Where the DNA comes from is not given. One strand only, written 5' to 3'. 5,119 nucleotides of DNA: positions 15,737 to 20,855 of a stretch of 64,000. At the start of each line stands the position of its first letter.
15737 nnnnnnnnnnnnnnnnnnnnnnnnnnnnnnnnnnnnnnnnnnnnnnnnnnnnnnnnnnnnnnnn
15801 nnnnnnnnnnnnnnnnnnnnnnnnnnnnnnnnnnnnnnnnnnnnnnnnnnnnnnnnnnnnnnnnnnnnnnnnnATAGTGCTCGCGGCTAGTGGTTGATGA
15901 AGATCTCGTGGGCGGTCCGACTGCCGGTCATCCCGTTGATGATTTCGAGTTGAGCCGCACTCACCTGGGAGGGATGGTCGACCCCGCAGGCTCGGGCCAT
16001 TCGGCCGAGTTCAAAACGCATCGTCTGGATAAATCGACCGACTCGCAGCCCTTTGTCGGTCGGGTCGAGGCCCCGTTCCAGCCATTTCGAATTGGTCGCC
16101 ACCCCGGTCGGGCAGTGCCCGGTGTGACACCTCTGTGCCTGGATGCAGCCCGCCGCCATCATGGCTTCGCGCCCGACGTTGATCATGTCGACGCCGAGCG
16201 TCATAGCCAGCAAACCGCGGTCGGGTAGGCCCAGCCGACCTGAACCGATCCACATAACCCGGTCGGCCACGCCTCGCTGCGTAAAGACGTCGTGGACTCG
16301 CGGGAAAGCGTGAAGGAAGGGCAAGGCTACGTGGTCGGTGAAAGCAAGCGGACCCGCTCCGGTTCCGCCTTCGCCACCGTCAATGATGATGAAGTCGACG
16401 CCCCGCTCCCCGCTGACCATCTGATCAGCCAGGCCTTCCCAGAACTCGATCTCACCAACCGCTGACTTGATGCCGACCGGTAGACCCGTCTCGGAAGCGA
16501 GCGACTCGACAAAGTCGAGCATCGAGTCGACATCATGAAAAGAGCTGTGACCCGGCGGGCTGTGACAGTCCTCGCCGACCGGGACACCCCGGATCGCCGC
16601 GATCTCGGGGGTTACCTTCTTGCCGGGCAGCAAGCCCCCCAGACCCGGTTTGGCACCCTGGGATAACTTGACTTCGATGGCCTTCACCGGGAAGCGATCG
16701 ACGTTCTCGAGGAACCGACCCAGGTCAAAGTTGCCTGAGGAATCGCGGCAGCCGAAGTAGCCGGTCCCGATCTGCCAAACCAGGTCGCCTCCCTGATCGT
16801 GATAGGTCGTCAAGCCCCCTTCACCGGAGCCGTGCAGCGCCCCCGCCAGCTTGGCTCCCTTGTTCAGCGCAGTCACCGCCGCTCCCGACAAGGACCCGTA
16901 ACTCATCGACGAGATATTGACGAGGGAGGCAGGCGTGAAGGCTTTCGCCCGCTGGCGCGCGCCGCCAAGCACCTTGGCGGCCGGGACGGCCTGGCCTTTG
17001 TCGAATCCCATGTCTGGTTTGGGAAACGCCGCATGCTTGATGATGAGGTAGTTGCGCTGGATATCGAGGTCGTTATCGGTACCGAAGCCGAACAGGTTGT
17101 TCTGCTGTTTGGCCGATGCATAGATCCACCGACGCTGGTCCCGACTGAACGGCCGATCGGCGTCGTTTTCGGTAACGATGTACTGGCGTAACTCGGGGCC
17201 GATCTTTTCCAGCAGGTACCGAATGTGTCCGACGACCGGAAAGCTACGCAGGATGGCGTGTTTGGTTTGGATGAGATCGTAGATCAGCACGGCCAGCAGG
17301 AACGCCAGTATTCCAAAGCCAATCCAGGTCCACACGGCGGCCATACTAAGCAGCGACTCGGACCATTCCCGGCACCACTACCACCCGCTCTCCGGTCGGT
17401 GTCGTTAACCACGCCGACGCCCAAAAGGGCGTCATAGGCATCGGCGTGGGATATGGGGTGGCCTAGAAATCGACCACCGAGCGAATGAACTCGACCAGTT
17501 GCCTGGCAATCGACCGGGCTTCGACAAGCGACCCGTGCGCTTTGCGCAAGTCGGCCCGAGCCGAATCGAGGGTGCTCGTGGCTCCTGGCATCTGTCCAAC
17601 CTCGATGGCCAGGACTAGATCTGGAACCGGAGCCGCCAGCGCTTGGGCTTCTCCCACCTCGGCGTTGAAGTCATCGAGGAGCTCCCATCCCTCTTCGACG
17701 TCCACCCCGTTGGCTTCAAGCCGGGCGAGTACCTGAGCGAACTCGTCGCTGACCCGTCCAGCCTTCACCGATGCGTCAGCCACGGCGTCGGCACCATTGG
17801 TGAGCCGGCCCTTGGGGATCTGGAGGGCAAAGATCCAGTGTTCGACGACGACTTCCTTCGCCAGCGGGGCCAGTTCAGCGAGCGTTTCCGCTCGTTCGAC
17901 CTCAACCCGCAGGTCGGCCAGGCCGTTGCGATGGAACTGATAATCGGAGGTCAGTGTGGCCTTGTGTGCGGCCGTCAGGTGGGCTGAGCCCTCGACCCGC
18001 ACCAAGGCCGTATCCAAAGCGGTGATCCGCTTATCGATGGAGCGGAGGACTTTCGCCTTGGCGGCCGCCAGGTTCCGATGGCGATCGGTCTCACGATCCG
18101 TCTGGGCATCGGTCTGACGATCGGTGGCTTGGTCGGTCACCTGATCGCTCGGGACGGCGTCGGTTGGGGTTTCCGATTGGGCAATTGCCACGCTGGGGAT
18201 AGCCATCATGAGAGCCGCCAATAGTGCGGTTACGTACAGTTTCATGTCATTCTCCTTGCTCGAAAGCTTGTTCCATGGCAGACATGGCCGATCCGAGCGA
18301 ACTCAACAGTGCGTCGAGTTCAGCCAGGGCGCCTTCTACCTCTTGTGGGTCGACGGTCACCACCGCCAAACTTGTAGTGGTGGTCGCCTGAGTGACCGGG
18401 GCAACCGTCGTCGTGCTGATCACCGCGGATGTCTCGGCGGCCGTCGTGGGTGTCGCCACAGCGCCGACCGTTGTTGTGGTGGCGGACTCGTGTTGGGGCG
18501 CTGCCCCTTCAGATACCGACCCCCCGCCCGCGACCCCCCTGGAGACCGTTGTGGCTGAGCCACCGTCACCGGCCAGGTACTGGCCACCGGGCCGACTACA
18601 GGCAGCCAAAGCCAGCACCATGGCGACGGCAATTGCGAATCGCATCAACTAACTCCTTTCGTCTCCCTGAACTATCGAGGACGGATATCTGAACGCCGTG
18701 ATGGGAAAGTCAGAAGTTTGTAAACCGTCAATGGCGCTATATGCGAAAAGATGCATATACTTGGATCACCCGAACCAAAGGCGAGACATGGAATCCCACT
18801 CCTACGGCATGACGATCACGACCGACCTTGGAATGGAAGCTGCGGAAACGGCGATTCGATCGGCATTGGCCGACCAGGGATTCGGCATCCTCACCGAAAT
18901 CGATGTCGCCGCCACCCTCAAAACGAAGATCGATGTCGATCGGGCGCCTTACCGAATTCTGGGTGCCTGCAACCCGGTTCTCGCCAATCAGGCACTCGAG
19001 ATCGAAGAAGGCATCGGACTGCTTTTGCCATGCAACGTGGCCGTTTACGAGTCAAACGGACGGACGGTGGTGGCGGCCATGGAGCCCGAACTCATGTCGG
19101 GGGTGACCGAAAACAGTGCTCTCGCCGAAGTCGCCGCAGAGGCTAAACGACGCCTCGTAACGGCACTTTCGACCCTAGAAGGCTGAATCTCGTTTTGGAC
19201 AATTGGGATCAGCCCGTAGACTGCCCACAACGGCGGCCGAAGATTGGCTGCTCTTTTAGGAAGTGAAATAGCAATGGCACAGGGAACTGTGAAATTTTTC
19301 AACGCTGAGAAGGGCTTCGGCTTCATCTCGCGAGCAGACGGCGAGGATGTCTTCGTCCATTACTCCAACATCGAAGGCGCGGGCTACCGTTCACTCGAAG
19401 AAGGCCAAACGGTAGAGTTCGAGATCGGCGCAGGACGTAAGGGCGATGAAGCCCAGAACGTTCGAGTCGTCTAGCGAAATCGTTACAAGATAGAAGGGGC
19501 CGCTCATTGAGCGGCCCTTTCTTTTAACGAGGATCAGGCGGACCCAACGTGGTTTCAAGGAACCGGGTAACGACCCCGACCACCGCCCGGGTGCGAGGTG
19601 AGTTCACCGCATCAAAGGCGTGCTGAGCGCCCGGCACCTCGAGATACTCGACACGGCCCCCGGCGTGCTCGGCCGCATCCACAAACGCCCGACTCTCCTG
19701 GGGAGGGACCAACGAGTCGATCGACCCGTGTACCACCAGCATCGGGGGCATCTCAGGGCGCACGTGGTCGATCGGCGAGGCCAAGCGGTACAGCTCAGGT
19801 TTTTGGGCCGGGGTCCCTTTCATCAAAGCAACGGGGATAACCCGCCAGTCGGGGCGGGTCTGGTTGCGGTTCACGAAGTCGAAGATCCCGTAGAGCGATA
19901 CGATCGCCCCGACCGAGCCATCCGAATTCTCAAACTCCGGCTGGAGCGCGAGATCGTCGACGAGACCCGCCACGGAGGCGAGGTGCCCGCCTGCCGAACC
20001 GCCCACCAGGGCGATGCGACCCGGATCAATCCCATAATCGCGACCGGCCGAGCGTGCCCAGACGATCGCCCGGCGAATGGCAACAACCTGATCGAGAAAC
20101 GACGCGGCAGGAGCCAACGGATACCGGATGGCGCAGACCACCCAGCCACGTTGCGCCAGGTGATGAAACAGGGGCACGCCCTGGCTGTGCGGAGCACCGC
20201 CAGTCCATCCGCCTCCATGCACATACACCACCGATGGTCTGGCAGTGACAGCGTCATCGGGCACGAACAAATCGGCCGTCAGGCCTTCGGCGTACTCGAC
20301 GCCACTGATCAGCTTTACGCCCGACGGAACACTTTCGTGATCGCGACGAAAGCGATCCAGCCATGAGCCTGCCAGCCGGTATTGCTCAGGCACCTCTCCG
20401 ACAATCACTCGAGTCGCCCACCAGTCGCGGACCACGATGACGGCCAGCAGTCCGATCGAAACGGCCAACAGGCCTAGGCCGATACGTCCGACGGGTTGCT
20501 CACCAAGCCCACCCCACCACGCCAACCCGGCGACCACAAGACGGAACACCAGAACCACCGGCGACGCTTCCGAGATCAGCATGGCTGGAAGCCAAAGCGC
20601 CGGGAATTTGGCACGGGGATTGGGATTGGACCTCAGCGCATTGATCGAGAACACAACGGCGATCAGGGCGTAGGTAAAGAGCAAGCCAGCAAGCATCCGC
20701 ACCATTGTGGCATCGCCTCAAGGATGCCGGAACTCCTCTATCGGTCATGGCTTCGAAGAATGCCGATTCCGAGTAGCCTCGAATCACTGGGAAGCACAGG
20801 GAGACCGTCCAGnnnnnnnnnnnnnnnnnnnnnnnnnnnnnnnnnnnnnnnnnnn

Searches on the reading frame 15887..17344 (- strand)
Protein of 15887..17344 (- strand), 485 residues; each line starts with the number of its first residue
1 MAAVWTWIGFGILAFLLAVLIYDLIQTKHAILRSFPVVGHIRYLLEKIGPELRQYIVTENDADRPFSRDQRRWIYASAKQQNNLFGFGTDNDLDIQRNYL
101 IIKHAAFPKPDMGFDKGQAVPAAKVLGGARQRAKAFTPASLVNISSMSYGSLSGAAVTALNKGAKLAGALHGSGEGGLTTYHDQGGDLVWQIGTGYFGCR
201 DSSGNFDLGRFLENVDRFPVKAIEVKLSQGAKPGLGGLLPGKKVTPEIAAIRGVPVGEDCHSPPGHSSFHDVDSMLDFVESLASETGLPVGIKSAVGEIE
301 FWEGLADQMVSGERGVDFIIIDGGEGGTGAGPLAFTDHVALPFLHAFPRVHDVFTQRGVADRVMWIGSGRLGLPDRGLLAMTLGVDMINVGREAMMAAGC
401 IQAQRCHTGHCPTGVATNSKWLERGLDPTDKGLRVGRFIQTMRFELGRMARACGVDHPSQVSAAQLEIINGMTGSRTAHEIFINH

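Call 19: search_protein_families(library=pfam, proteins=[window:15887-17344:-], max_evalue=0.00001)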
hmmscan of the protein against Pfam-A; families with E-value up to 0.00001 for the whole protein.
window:15887-17344:- (485 aa): 1 family
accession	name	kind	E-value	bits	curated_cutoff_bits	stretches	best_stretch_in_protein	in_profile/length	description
PF01645.23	Glu_synthase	-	2e-71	241.6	20.4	1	137-455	64-368/369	Conserved region in glutamate synthase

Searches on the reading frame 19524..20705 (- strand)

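Call 19: search_protein_families(library=pfam, proteins=[window:19524-20705:-], max_evalue=0.00001)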
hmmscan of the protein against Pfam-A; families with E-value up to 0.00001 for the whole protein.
window:19524-20705:- (393 aa): 3 families
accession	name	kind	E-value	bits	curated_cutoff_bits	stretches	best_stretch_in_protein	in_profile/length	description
PF20434.5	BD-FAE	-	7.6e-42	143.7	26.8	1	145-342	2-212/215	BD-FAE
PF07859.19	Abhydrolase_3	-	1e-23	84.7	25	1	159-364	1-208/210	alpha/beta hydrolase fold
PF00326.27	Peptidase_S9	-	8.3e-15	55.3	22.6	1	216-369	51-194/213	Prolyl oligopeptidase family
